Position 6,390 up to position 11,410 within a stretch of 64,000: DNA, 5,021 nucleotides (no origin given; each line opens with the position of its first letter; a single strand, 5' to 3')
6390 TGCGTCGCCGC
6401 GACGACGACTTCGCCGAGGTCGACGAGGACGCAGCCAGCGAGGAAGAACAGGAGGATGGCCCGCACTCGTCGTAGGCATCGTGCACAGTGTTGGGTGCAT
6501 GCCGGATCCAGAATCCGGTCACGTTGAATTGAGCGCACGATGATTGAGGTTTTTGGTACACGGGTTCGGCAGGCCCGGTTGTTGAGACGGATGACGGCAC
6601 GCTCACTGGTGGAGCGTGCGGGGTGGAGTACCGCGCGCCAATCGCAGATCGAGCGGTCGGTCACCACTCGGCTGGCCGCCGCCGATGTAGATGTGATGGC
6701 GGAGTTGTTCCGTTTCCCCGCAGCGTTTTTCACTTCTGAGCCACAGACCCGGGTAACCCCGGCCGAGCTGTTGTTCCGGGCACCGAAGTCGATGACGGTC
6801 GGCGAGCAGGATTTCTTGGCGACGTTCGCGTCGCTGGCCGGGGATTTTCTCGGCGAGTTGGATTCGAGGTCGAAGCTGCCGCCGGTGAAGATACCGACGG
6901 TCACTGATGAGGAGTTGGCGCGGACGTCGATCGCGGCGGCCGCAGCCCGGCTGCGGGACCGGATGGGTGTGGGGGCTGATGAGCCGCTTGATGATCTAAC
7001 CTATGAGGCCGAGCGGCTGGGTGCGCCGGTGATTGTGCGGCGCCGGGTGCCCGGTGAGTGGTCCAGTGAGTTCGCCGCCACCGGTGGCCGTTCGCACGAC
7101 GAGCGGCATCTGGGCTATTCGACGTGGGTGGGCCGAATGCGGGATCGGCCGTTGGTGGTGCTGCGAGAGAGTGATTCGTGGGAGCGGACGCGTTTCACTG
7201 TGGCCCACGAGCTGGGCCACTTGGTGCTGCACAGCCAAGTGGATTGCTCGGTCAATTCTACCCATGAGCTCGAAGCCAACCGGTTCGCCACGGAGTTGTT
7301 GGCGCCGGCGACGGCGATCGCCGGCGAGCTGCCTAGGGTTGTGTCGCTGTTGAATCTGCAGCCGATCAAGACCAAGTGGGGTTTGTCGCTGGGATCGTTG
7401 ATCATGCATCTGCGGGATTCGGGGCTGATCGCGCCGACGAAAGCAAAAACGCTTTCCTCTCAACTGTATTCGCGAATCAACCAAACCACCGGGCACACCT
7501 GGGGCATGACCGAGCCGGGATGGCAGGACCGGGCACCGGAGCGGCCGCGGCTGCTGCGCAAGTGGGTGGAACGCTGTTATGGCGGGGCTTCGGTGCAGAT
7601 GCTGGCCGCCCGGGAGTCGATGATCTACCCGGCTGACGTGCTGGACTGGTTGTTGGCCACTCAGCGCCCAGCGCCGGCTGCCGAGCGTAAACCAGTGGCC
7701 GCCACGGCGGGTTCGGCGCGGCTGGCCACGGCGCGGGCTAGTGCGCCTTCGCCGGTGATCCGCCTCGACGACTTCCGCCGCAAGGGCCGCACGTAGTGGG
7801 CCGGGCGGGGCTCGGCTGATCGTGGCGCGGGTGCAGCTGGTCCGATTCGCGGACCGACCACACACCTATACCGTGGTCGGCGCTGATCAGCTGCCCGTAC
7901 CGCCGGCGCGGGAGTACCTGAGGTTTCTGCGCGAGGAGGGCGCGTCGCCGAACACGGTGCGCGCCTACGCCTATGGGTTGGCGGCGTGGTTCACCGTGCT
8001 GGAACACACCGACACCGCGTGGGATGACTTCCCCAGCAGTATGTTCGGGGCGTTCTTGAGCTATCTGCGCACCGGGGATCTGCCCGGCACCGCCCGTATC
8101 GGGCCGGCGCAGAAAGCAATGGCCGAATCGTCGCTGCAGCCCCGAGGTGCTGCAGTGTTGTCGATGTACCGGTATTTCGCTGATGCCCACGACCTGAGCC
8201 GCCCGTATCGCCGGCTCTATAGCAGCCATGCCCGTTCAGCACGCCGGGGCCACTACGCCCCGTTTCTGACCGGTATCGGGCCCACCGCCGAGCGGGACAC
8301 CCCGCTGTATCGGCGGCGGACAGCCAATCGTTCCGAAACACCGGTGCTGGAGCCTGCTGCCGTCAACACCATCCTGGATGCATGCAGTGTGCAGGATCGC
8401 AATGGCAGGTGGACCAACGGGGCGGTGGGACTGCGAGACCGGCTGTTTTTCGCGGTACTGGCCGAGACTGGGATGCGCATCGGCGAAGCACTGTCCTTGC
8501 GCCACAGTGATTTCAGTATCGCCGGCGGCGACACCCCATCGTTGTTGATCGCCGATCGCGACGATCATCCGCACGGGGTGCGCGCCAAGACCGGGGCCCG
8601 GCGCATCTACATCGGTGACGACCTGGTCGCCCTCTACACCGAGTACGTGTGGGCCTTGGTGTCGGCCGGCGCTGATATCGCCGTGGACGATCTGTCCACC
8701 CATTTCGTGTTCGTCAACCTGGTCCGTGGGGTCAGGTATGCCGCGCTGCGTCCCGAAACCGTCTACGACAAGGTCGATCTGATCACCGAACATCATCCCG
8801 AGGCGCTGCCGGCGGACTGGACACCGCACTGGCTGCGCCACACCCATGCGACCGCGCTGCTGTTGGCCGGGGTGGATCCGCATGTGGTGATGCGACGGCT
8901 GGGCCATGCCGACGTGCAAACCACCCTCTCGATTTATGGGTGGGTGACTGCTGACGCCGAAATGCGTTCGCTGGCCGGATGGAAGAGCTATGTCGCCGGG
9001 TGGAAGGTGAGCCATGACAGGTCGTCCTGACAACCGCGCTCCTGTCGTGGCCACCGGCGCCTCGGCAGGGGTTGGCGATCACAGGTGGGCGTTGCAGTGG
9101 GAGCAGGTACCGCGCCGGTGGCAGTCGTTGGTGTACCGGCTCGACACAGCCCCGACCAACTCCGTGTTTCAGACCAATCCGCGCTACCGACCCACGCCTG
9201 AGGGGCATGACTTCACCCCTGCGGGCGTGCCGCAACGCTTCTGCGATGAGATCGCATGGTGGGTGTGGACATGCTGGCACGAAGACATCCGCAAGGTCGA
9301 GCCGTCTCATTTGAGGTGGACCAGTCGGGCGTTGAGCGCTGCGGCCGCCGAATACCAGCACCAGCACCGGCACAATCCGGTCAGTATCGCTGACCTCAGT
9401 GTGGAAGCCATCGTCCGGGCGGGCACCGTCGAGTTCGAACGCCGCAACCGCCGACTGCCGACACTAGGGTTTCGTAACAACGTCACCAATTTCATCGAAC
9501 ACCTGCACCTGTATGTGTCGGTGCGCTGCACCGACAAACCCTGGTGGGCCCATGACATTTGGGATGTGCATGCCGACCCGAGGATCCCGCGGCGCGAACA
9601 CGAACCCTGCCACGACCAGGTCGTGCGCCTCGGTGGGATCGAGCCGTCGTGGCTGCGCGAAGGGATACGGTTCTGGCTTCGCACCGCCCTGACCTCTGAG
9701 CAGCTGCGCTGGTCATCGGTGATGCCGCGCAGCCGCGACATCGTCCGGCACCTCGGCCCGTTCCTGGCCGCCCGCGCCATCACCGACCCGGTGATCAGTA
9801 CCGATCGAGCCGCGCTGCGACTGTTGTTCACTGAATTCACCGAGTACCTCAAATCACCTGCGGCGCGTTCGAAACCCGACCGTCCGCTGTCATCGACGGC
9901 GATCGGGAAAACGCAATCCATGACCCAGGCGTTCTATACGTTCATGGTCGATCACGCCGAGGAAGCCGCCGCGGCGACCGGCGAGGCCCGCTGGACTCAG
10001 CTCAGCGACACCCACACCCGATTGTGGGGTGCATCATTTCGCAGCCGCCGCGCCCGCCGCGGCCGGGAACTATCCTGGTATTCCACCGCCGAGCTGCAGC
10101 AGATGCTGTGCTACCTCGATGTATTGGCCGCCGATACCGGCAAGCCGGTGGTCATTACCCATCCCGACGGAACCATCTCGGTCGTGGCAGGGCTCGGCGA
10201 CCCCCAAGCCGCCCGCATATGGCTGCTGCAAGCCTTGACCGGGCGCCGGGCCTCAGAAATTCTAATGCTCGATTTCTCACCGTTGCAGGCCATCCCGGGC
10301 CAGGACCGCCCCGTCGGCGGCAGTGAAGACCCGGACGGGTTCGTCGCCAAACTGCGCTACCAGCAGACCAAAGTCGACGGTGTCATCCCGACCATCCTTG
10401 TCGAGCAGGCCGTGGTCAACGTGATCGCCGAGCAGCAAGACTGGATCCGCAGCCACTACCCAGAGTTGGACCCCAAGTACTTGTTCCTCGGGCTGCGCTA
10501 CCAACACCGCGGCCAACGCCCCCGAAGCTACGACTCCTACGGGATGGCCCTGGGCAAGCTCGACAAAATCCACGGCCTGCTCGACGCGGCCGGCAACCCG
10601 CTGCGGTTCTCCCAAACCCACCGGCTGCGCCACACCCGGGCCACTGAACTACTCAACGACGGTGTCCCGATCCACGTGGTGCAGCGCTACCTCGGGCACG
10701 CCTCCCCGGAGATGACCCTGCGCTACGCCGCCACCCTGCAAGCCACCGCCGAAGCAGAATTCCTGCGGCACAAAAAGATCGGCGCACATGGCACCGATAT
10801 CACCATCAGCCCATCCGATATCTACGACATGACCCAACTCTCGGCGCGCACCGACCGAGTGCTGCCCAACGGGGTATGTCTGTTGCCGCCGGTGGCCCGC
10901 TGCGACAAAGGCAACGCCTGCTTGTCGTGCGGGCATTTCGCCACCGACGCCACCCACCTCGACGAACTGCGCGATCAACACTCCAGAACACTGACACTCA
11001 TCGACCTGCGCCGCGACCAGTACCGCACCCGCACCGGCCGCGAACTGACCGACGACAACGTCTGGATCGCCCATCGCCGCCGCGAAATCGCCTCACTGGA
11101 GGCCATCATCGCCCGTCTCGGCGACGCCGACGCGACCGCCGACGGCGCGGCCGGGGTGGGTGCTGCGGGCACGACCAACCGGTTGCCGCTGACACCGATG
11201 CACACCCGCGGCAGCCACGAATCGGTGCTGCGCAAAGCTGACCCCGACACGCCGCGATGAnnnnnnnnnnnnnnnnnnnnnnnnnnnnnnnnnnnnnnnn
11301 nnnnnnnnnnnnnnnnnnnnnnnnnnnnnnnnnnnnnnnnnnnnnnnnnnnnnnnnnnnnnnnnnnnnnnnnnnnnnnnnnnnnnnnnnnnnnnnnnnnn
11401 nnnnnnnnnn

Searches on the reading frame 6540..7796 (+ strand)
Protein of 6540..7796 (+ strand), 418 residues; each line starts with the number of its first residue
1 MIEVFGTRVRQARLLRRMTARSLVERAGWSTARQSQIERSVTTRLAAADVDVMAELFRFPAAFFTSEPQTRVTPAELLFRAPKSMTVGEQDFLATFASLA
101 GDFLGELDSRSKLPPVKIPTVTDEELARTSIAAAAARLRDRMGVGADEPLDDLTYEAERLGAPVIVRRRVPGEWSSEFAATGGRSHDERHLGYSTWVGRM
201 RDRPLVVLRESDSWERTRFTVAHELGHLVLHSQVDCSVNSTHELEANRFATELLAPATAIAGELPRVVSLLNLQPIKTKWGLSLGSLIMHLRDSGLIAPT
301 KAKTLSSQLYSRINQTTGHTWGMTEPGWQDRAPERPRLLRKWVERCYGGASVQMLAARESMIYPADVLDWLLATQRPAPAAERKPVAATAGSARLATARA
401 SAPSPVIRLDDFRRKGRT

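Call 70: search_protein_families(library=pfam, proteins=[window:6540-7796:+])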
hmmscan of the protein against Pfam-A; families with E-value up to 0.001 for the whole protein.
window:6540-7796:+ (418 aa): 2 families
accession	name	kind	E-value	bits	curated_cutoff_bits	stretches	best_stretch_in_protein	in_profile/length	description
PF06114.19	Peptidase_M78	-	2.6e-14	53.5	22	1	191-288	26-119/123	IrrE N-terminal-like domain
PF13560.12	HTH_31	-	0.00043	21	27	1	5-61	2-58/64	Helix-turn-helix domain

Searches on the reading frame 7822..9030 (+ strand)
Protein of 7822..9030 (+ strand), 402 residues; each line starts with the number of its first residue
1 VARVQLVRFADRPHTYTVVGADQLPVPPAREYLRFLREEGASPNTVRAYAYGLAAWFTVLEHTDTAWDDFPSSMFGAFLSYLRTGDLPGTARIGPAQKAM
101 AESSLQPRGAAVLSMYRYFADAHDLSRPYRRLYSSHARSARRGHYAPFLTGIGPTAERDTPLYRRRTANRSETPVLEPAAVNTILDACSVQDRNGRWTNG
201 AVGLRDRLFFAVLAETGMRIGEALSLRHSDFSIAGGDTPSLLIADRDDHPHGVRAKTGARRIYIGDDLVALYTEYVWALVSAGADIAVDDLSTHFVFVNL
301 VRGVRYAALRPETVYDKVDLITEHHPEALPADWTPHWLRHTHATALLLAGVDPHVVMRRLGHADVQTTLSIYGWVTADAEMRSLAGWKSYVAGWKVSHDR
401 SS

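Call 70: search_protein_families(library=pfam, proteins=[window:7822-9030:+])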
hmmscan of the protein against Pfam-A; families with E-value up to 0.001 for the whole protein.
window:7822-9030:+ (402 aa): 2 families
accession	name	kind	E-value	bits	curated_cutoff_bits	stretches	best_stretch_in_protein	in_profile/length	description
PF00589.27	Phage_integrase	-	8.8e-20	71.6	27.1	1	176-372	3-165/172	Phage integrase family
PF02899.23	Phage_int_SAM_1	-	2e-07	31.6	22.3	1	31-90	3-63/83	Phage integrase, N-terminal SAM-like domain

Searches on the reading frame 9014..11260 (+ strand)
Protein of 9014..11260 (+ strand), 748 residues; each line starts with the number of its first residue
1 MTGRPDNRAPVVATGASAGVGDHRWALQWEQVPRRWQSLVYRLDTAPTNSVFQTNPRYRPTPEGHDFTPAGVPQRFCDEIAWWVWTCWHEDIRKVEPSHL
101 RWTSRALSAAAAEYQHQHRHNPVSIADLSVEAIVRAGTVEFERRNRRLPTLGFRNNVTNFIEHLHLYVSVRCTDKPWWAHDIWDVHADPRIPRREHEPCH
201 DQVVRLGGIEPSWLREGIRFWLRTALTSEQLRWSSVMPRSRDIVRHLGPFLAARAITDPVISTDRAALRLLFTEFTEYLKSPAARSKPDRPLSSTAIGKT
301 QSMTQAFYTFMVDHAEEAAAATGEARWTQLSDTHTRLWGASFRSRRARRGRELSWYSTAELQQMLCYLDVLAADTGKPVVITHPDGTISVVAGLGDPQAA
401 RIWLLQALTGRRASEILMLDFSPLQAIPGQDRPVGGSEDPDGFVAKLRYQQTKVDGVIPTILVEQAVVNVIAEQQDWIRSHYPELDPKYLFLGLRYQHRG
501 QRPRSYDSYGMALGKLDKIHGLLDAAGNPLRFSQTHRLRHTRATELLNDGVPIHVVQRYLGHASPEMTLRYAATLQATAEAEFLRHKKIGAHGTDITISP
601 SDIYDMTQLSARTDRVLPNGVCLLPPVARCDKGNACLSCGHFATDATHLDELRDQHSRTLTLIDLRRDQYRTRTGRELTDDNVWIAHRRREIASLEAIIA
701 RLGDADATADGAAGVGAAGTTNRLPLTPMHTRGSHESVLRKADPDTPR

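Call 36: search_protein_families(library=pfam, proteins=[window:9014-11260:+])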
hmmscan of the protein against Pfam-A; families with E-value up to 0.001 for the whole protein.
window:9014-11260:+ (748 aa): 1 family
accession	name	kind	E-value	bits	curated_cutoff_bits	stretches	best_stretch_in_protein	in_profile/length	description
PF00589.27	Phage_integrase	-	1.3e-12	48.3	27.1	1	476-574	81-168/172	Phage integrase family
